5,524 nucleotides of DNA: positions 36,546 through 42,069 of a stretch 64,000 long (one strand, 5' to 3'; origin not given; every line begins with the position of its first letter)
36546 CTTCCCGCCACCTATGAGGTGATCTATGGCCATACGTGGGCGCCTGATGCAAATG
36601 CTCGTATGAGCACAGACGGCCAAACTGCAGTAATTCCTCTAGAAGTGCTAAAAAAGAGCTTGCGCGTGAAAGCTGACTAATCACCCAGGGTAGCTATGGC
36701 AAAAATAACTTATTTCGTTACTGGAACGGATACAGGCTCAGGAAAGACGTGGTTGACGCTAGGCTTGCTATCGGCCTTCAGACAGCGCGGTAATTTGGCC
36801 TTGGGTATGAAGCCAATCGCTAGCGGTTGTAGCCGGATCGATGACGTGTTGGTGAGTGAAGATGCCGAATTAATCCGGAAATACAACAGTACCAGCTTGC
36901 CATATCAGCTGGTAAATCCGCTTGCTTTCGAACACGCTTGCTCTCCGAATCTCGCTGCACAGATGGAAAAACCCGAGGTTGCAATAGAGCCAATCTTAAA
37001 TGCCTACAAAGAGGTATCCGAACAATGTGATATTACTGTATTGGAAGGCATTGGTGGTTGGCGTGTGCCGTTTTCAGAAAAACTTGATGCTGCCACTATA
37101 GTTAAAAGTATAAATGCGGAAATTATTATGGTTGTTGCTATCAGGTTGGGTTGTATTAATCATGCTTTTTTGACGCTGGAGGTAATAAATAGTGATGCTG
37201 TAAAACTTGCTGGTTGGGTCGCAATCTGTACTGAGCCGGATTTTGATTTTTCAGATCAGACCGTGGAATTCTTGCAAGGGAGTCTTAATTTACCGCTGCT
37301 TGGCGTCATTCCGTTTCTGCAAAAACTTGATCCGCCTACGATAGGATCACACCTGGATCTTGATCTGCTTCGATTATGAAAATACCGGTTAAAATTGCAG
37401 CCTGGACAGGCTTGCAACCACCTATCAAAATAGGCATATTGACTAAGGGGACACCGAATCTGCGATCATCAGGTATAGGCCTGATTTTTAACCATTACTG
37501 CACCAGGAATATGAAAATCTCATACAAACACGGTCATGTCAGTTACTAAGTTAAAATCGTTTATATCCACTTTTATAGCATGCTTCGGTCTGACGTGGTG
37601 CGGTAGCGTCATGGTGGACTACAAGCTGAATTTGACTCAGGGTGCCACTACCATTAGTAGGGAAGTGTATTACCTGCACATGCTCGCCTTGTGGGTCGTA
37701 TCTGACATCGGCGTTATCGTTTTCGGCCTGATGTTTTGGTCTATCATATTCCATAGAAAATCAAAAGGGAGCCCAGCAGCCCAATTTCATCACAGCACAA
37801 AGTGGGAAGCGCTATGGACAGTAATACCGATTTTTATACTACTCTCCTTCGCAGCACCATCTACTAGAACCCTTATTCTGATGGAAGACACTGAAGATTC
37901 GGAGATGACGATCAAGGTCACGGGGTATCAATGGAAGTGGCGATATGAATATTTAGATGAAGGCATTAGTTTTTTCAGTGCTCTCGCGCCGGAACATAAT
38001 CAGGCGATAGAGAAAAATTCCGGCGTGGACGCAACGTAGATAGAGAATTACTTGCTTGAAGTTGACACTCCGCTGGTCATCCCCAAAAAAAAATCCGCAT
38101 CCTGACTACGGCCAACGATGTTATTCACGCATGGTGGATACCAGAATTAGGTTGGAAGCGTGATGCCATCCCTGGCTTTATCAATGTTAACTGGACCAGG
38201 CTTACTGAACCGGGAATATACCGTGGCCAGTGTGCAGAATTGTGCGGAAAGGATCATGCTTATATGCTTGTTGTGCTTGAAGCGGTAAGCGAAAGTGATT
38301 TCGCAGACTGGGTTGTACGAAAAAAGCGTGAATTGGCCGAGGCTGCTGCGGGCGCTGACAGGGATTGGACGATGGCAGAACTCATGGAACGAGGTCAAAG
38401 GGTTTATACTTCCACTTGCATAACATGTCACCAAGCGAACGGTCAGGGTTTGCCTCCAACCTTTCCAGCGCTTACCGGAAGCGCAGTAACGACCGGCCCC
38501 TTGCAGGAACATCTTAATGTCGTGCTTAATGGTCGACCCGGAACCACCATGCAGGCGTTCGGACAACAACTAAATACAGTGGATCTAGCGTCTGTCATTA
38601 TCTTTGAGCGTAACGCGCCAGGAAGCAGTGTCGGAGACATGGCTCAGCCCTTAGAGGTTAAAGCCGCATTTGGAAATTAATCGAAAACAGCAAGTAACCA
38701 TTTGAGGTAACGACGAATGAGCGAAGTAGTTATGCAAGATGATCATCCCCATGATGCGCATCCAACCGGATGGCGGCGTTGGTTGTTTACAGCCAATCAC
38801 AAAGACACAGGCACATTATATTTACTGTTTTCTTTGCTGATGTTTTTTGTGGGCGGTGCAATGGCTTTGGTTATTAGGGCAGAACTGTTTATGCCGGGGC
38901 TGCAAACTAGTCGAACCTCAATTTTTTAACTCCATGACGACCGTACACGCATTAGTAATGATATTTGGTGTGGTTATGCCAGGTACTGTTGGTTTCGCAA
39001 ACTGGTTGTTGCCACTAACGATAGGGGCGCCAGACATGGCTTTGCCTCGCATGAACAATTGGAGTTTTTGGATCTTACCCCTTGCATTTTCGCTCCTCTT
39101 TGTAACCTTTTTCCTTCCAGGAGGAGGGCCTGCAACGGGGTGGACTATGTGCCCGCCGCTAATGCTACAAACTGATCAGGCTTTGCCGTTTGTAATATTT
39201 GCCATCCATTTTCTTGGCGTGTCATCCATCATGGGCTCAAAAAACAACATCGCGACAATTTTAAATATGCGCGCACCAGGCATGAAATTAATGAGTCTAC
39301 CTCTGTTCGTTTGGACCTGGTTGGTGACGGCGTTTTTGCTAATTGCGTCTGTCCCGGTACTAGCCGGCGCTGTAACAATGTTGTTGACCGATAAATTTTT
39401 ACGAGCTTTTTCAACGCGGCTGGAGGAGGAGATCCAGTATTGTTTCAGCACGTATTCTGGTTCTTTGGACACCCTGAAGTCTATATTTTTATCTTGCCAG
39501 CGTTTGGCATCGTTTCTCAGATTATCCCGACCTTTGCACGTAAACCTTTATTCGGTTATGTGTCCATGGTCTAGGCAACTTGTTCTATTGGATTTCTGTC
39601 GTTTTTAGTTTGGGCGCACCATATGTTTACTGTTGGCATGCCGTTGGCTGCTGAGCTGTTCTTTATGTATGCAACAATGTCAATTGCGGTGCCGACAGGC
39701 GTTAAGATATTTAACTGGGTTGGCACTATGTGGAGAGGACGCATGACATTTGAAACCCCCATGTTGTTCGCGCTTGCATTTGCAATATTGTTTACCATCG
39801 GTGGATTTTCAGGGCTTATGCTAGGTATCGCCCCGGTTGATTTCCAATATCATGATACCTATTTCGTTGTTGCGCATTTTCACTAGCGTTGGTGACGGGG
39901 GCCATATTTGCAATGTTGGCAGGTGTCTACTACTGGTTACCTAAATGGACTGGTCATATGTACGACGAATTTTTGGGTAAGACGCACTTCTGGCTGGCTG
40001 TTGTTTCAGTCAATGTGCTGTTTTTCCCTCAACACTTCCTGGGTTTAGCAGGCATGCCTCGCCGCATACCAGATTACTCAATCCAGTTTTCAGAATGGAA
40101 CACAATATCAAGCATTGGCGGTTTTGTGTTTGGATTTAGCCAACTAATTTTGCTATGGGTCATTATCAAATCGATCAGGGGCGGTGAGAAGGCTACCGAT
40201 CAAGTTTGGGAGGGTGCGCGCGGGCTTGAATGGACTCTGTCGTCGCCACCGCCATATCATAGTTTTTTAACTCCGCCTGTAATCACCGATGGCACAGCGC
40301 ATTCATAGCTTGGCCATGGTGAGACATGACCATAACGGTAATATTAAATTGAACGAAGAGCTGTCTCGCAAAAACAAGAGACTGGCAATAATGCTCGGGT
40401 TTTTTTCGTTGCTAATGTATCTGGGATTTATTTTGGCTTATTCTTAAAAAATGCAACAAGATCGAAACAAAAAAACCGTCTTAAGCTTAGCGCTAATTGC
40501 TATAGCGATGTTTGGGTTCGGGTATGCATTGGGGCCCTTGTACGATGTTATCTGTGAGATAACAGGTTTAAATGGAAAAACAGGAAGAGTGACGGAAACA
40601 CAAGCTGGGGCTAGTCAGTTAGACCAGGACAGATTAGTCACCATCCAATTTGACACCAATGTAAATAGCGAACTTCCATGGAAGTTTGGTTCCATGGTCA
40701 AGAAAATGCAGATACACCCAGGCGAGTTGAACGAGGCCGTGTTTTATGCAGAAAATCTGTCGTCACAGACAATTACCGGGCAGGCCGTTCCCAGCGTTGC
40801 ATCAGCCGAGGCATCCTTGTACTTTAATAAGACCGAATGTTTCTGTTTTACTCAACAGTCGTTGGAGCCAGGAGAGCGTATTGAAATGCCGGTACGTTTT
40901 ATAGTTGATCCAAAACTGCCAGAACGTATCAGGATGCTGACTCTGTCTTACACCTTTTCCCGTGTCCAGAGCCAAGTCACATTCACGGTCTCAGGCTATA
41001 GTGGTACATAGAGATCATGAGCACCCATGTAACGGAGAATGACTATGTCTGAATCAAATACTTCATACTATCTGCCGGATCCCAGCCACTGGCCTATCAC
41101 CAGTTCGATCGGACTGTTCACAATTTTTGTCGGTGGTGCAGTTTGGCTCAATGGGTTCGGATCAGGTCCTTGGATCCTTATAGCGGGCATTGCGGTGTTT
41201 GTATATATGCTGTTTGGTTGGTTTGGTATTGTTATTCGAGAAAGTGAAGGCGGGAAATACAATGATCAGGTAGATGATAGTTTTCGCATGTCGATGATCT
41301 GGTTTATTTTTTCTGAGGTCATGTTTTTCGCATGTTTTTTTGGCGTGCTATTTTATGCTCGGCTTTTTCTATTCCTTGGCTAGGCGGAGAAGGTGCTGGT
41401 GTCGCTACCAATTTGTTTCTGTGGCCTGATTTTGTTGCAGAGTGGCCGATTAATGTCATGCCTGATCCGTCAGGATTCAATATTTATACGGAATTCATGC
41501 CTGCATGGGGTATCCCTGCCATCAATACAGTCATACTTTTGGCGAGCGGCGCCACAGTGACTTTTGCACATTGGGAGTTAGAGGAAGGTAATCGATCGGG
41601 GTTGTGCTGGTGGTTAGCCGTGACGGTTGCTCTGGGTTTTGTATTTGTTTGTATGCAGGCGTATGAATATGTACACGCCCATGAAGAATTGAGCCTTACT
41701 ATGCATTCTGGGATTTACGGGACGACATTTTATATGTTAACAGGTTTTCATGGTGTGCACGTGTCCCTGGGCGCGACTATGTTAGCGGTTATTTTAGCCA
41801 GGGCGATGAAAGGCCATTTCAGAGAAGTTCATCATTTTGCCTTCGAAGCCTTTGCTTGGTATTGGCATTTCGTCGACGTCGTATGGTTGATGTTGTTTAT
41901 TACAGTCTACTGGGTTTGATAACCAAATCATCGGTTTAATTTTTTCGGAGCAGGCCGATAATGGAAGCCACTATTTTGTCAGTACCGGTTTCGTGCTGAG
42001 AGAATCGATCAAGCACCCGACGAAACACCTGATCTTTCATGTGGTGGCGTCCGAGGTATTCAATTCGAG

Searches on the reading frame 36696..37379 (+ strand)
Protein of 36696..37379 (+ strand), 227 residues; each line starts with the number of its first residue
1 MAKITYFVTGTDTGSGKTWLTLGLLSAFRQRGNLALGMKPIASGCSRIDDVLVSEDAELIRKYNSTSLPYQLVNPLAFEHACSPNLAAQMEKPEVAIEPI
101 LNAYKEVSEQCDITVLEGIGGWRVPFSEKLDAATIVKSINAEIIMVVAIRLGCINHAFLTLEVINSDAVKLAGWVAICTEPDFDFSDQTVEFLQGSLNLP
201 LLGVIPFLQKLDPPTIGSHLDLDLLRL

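Call 7: search_protein_families(library=pfam, proteins=[window:36696-37379:+], max_evalue=0.01)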
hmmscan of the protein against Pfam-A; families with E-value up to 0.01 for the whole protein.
window:36696-37379:+ (227 aa): 2 families
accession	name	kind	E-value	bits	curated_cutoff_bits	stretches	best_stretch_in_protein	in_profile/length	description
PF13500.12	AAA_26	-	5.4e-39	134.6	27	1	5-215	2-198/198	AAA domain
PF01656.29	CbiA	-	3.4e-07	30.7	25.4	1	7-211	2-115/125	CobQ/CobB/MinD/ParA nucleotide binding domain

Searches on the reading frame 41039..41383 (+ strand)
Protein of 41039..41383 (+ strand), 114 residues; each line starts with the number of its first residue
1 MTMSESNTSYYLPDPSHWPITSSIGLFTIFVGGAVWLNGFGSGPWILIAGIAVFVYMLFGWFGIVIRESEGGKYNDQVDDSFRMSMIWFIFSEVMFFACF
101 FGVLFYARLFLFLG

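Call 7: search_protein_families(library=pfam, proteins=[window:41039-41383:+], max_evalue=0.01)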
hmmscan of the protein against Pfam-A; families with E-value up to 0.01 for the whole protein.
window:41039-41383:+ (114 aa): 1 family
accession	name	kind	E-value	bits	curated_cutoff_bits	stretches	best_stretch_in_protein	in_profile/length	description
PF00510.24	COX3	-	1e-13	52.2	23.8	1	9-108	2-102/258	Cytochrome c oxidase subunit III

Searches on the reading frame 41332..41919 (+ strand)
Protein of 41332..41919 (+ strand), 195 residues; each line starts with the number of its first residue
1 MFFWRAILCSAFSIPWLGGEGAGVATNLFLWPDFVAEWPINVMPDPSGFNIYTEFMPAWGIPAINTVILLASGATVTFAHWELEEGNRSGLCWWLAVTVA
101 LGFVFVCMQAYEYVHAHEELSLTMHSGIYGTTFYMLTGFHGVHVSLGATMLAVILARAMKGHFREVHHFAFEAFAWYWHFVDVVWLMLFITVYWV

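Call 4: search_protein_families(library=pfam, proteins=[window:41332-41919:+], max_evalue=0.01)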
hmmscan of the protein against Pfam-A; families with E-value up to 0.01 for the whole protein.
window:41332-41919:+ (195 aa): 1 family
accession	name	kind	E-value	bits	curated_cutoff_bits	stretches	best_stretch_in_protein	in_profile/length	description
PF00510.24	COX3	-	5.8e-45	154.6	23.8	1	58-194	123-255/258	Cytochrome c oxidase subunit III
